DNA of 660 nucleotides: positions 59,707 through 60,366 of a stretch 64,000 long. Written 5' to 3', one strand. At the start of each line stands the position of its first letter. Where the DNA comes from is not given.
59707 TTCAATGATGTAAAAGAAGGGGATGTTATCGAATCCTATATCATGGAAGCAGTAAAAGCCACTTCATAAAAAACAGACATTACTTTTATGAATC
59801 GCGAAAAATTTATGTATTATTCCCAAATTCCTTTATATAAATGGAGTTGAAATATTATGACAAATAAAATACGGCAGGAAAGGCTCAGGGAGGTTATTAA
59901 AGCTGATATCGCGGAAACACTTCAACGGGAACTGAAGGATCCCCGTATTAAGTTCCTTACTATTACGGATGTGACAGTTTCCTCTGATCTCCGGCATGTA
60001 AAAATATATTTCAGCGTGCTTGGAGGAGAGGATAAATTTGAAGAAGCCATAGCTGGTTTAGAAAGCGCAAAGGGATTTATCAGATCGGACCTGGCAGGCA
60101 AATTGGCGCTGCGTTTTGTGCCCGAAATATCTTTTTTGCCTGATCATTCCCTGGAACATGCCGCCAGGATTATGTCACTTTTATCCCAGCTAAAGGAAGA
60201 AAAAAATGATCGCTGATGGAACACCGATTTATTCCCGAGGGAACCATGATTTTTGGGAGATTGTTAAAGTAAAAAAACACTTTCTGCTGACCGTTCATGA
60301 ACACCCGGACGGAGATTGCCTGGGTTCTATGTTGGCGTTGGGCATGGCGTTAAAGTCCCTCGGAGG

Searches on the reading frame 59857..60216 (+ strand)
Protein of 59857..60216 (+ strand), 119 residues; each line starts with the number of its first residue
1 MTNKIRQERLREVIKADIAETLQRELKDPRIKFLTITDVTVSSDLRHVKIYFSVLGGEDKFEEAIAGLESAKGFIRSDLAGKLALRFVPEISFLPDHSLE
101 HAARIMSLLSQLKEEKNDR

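Call 54: find_encoding_contigs(protein=window:59857-60216:+, flank=10000, max_places=4)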
Protein window:59857-60216:+ (119 aa): no gene with exactly this product is on record in the collection.
